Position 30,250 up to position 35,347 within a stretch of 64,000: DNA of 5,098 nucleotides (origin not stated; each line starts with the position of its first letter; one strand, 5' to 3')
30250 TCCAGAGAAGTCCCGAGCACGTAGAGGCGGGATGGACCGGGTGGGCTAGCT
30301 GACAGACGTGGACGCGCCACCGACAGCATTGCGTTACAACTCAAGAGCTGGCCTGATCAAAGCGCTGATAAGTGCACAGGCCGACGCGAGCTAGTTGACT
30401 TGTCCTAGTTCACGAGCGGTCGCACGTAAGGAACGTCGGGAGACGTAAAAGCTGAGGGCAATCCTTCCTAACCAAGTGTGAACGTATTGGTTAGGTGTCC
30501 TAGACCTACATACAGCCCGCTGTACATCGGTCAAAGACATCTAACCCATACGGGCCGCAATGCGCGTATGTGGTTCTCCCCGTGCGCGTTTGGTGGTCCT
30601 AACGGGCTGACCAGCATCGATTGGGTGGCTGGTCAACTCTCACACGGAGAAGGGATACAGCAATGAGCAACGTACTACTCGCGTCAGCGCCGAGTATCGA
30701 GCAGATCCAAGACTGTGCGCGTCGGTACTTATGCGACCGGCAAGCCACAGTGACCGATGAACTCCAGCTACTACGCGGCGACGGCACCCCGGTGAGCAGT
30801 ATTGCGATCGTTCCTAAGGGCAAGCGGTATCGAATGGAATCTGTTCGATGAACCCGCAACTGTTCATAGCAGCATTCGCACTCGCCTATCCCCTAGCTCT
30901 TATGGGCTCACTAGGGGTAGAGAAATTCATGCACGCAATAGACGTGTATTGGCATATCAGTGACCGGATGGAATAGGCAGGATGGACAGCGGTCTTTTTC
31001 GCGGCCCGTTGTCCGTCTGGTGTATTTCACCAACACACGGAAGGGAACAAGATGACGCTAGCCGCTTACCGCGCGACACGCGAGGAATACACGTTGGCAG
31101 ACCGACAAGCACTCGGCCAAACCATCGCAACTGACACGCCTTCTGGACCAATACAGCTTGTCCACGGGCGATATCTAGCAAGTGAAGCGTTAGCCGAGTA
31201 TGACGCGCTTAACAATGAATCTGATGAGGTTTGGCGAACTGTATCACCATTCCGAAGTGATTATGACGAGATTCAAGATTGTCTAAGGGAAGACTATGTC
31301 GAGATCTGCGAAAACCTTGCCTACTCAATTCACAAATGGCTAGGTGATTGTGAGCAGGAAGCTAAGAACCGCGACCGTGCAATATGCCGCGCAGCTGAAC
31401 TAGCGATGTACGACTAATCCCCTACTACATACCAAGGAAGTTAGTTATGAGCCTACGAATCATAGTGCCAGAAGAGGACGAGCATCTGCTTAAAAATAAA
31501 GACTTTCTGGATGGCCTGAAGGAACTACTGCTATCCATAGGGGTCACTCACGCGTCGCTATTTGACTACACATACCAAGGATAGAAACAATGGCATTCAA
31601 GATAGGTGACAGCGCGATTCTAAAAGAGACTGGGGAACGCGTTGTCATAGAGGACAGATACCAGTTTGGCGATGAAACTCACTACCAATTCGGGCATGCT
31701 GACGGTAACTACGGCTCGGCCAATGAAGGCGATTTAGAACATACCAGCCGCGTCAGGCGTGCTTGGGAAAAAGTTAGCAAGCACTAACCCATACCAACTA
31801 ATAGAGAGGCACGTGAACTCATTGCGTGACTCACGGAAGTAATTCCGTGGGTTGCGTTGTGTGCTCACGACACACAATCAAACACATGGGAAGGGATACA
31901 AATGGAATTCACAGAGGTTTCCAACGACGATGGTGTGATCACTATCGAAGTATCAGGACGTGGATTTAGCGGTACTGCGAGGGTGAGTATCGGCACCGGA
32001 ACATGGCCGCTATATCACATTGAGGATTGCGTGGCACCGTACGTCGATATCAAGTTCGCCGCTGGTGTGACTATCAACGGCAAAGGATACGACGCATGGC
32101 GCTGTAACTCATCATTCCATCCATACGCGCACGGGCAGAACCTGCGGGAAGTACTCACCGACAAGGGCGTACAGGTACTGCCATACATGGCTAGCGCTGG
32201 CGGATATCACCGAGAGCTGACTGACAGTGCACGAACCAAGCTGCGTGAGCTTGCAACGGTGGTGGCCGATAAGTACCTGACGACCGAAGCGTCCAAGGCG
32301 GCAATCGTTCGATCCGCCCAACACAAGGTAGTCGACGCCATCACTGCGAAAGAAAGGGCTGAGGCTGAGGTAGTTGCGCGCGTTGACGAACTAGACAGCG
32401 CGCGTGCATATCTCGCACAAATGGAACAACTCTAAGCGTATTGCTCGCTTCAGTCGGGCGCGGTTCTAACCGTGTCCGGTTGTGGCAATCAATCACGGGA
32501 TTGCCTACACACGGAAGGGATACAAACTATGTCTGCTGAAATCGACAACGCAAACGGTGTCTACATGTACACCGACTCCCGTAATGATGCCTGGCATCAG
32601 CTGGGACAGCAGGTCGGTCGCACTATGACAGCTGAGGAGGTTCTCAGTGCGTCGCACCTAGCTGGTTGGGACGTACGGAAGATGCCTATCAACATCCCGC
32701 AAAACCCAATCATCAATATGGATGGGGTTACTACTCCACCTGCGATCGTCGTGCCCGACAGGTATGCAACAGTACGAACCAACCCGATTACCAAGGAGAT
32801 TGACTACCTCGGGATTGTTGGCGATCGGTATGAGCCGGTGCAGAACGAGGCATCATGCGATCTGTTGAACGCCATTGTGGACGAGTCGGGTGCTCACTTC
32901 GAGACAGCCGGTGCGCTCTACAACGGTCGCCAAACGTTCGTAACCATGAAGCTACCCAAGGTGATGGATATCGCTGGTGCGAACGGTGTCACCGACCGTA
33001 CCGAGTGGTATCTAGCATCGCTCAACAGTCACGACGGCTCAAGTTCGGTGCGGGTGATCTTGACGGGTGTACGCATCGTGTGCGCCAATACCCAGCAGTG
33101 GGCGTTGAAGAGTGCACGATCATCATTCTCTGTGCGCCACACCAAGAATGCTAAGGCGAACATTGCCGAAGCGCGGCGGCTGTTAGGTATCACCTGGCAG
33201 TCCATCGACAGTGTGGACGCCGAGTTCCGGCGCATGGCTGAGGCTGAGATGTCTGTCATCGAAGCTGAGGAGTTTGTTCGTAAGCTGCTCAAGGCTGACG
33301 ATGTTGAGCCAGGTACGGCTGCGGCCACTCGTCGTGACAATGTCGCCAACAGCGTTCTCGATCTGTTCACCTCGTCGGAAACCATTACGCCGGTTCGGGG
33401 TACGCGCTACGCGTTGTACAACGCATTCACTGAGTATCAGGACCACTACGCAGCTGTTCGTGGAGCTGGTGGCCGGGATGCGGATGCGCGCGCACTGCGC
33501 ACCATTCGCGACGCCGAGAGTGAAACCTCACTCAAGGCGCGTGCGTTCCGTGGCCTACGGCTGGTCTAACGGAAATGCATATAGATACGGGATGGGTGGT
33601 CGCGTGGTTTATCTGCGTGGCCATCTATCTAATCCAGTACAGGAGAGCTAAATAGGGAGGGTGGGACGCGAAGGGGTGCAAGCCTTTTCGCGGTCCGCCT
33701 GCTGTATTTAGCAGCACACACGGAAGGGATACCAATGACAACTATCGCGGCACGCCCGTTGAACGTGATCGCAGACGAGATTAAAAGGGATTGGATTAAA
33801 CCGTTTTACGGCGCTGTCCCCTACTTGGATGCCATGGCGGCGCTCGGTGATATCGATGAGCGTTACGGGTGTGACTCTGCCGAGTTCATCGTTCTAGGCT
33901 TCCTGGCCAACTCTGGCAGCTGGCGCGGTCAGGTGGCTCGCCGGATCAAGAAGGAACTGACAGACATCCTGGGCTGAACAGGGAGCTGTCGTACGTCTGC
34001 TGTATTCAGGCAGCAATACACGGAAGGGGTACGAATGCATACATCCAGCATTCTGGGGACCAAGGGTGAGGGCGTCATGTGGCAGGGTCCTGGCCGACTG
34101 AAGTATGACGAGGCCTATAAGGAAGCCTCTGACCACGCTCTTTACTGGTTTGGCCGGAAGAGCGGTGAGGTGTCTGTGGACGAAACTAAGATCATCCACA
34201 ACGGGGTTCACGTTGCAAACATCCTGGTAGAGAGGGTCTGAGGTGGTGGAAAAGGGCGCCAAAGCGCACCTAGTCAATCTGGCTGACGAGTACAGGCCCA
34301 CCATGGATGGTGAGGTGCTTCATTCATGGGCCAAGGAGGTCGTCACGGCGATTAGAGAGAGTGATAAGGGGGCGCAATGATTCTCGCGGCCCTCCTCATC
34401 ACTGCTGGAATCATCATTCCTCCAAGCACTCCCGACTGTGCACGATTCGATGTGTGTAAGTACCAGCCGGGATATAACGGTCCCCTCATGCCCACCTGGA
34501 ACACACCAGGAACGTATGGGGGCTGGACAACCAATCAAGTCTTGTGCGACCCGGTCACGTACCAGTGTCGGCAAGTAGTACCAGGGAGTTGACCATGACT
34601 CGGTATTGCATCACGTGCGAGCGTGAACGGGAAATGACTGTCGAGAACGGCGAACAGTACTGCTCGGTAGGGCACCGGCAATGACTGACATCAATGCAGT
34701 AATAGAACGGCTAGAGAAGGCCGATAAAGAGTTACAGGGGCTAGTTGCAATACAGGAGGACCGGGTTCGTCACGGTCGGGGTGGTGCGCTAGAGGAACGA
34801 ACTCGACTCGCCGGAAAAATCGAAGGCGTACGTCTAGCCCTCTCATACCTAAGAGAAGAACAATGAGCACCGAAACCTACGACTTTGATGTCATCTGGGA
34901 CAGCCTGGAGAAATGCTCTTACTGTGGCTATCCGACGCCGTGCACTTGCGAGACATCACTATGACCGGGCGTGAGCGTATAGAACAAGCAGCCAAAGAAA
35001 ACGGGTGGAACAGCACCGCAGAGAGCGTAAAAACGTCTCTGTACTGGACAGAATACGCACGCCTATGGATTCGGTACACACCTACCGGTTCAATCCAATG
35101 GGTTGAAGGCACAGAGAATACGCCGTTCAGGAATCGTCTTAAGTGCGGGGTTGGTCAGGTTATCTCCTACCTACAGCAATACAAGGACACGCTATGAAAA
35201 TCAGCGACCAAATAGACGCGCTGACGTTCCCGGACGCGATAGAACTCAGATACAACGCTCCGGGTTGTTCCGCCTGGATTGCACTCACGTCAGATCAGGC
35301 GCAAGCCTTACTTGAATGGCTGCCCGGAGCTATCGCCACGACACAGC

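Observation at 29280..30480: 1.2 kb gene-free region packed with iteron-like repeats and palindromes; candidate replication origin, partition site or regulatory hub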

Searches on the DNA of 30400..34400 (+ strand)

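Call 9: search_dna_similar(query=window:30400-34400:+, collection=phages, mode=near, max_rows=20)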
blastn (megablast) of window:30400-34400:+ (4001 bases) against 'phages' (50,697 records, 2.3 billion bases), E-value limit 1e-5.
Records with a match: 4; places in all: 6; records where one place covers at least 80% of the query: 0.
Best place of each record, by identity: 95-99% 3; 80-90% 1.
By first word of the organism name: Mycobacterium 4.
By host as written in the record: Mycobacterium abscessus GD86 1; Mycobacterium abscessus GD54 1; Mycobacterium abscessus T49 1; Mycobacterium abscessus T46 1.
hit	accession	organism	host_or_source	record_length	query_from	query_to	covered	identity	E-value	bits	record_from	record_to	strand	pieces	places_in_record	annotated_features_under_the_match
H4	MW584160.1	Mycobacterium phage prophi86-1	Mycobacterium abscessus GD86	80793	115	4001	64%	97.4%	0e+0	4332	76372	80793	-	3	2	163: hypothetical protein | 166: hypothetical protein | 164: ArdA-like antirestriction protein | 161: hypothetical protein | 162: hypothetical protein | and 2 other names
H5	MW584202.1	Mycobacterium phage prophiGD54-2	Mycobacterium abscessus GD54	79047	458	3836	64%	82.3%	0e+0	2238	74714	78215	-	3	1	150: hypothetical protein | 151: N-glycosylase/DNA lyase | 152: hypothetical protein | 149: hypothetical protein | 148: hypothetical protein | and 1 other names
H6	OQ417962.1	Mycobacterium phage prophiT49-2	Mycobacterium abscessus T49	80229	496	4001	53%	97.0%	0e+0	3590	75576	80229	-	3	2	163: hypothetical protein | 166: endonuclease | 165: hypothetical protein | 162: hypothetical protein | 161: hypothetical protein | and 6 other names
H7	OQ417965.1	Mycobacterium phage prophiT46-3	Mycobacterium abscessus T46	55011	1167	1212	1%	97.9%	5e-12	81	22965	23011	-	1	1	57: hypothetical protein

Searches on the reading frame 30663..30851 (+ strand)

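Call 22: search_protein_families(library=pfam, proteins=[window:30663-30851:+], max_evalue=0.01)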
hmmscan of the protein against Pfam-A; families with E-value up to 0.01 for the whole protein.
window:30663-30851:+ (62 aa): 0 families

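Call 61: search_protein_families(library=phrogs, proteins=[window:30663-30851:+], max_evalue=0.001)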
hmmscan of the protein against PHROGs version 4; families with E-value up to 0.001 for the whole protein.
window:30663-30851:+ (62 aa): 1 family
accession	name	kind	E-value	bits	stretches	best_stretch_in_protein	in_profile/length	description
phrog_8345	-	unknown function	2.9e-07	31.5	1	2-61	5-66/68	-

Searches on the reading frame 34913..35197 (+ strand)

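Call 84: search_protein_families(library=pfam, proteins=[window:34913-35197:+], max_evalue=0.1)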
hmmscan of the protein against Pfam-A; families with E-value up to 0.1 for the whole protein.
window:34913-35197:+ (94 aa): 1 family
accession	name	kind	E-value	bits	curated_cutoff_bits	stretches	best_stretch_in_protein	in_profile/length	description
PF12248.16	Methyltransf_FA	-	0.057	13.6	24.2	1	23-72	62-109/140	Farnesoic acid 0-methyl transferase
